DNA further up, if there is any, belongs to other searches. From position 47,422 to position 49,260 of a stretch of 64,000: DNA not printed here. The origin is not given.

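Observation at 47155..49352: Lower-GC arylsulfotransferase-family island bounded by ~55-bp inverted repeats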

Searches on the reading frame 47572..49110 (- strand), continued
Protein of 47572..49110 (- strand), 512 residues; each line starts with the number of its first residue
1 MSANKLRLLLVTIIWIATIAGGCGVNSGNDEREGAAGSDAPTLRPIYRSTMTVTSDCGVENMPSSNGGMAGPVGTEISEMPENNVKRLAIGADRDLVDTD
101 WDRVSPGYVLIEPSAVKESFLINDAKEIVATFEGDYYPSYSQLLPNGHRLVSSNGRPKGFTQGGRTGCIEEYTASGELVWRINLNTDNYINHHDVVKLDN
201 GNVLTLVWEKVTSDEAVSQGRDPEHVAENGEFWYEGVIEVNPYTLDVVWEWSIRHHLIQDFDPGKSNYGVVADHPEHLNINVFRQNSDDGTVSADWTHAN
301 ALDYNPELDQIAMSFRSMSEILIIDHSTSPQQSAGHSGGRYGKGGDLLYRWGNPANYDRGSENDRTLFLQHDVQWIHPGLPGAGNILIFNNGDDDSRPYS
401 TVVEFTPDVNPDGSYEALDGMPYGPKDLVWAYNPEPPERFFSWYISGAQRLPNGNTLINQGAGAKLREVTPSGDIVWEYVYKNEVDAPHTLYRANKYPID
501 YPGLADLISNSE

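Call 56: find_related_loci(query=window:47572-49110:-, collection=metagenome_contigs, flank=6000)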
Query window:47572-49110:- (512 aa) in metagenome_contigs; peptide patterns used: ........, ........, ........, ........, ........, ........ (x = any residue, [..] = any of these).
102 stretches matched a pattern; 15 encode a relative of the query (tblastn E <= 1e-3); 15 distinct loci.
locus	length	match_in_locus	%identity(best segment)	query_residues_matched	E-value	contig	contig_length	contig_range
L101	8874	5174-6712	96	1-512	0e+0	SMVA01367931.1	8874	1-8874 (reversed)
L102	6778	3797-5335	83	1-512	0e+0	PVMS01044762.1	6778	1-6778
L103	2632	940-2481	56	1-512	0e+0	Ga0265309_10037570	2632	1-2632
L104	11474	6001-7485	57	6-511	0e+0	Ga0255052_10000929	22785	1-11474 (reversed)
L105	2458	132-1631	55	2-512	0e+0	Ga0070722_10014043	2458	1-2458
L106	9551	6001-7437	57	33-511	0e+0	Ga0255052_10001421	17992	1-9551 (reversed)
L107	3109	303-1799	53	5-512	0e+0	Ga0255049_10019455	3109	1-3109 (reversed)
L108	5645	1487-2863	57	46-512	2e-177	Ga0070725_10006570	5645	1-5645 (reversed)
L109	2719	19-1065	66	163-512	1e-173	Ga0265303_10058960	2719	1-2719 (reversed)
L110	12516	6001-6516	90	341-512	8e-100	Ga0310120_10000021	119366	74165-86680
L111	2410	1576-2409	55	45-323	2e-101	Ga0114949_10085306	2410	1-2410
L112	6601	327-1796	37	81-505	2e-95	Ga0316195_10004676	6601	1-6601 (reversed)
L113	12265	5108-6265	41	104-480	8e-85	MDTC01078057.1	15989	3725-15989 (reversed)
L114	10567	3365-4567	31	107-480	6e-50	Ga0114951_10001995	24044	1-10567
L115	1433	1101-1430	73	1-113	1e-44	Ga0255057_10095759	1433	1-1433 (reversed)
